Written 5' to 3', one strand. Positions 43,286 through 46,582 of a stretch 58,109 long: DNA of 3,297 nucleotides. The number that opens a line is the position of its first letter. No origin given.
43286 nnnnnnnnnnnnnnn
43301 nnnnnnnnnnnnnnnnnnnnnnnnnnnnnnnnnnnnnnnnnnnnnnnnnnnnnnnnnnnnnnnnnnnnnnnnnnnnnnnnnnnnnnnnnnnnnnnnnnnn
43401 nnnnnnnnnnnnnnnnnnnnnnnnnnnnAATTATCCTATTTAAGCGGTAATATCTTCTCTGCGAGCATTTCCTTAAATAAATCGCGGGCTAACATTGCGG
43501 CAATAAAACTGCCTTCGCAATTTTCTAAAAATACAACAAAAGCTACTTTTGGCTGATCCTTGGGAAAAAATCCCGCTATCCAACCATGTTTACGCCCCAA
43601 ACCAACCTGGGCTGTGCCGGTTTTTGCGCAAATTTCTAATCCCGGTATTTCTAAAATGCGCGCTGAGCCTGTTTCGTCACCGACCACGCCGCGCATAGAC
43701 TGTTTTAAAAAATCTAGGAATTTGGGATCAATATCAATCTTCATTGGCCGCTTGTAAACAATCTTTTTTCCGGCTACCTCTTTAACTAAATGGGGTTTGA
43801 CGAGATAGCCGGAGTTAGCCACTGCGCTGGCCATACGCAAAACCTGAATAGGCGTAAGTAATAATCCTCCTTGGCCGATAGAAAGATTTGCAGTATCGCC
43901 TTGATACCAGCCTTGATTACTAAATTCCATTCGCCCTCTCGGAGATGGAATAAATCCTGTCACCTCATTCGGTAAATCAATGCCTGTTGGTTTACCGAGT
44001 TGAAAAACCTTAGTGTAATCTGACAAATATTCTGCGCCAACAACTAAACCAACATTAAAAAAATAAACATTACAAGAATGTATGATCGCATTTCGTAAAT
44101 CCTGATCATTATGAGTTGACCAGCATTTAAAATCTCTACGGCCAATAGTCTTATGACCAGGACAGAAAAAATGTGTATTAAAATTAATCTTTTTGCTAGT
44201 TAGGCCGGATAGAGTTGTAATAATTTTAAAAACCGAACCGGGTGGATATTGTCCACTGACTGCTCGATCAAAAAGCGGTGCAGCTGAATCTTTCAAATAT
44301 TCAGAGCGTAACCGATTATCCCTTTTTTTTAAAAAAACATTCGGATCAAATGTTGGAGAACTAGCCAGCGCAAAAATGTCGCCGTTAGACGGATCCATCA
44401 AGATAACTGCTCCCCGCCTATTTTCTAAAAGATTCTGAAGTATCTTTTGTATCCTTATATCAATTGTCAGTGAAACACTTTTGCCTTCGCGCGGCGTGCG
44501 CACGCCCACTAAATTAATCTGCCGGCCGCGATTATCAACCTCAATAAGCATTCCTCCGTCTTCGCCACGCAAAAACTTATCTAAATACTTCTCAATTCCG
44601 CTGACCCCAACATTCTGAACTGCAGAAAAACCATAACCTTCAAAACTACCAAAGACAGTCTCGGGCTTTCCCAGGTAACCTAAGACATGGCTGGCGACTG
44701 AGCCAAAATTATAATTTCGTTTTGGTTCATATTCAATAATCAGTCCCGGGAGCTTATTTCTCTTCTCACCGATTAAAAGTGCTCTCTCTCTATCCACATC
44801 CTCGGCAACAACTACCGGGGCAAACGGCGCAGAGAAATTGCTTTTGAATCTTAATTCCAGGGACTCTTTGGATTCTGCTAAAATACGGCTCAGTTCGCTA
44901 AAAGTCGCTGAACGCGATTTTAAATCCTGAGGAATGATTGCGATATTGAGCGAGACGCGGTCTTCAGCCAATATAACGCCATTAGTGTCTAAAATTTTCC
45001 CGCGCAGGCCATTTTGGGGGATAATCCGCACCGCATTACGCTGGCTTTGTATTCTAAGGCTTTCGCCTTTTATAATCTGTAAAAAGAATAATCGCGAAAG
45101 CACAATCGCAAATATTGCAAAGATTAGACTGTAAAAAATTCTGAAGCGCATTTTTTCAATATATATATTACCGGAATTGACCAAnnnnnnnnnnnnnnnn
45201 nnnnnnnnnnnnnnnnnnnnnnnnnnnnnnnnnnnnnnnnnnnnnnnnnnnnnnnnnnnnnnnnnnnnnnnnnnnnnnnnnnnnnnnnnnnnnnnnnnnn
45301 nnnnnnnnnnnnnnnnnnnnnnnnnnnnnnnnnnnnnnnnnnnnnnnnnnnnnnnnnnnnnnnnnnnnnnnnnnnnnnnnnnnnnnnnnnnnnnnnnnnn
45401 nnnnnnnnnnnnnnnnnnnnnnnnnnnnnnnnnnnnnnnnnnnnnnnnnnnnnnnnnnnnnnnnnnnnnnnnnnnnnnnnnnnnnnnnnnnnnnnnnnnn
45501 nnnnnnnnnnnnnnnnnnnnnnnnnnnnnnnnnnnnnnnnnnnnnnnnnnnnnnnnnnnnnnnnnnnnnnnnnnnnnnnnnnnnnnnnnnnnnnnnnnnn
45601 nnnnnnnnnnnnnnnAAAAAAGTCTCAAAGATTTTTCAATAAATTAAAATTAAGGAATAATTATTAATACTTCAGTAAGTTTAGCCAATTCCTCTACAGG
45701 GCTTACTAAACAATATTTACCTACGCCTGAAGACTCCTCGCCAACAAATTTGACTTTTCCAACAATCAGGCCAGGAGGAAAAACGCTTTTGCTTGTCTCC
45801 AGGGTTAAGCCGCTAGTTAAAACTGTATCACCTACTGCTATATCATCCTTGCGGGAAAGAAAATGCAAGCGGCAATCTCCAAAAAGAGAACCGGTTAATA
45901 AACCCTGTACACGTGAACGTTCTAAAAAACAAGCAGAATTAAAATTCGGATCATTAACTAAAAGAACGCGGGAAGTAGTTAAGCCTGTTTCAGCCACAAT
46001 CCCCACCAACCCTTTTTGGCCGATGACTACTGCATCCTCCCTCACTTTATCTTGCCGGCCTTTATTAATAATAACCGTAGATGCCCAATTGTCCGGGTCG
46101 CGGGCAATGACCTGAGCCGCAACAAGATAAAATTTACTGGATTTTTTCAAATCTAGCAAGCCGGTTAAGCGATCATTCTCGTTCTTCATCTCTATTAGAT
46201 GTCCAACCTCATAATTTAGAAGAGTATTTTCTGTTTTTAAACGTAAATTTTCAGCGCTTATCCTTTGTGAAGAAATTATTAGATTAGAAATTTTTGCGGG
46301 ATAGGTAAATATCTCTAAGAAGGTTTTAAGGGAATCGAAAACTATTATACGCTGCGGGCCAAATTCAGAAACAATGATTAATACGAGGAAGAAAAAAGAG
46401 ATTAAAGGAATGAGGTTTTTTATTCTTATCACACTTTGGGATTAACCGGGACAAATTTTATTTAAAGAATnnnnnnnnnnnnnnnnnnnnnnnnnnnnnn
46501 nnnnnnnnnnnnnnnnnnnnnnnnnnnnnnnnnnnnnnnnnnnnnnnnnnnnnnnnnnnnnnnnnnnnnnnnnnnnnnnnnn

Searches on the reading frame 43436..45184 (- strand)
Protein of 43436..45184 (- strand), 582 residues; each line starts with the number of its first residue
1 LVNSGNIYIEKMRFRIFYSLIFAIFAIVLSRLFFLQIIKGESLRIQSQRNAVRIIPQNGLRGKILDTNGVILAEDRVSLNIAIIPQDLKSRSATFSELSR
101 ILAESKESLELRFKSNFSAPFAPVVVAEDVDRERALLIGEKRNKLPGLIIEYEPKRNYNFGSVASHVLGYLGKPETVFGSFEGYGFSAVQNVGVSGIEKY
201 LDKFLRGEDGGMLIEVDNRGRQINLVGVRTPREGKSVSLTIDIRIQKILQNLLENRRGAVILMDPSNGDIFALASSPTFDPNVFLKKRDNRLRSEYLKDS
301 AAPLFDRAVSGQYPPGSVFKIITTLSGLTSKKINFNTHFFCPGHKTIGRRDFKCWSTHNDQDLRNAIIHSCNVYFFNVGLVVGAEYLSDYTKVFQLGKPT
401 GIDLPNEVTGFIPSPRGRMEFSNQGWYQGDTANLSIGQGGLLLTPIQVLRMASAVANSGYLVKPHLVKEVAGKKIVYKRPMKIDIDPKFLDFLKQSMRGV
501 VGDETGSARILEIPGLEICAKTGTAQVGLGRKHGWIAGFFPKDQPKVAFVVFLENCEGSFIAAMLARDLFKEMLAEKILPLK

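Call 75: search_protein_families(library=pfam, proteins=[window:43436-45184:-], max_evalue=0.00001)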
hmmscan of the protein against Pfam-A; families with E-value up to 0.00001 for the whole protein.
window:43436-45184:- (582 aa): 2 families
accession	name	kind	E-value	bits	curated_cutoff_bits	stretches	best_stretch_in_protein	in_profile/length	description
PF00905.27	Transpeptidase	-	5.6e-67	226.5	22.1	1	258-570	1-298/299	Penicillin binding protein transpeptidase domain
PF03717.20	PBP_dimer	-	2.1e-36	126.5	24.4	1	57-224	2-177/180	Penicillin-binding Protein dimerisation domain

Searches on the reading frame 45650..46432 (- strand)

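Call 75: search_protein_families(library=pfam, proteins=[window:45650-46432:-], max_evalue=0.00001)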
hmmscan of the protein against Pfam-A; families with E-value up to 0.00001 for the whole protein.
window:45650-46432:- (260 aa): 1 family
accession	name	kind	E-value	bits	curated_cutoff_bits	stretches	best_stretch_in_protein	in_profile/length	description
PF04085.20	MreC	-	1.8e-38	132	28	1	108-258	1-146/147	Rod shape-determining protein MreC, barrel core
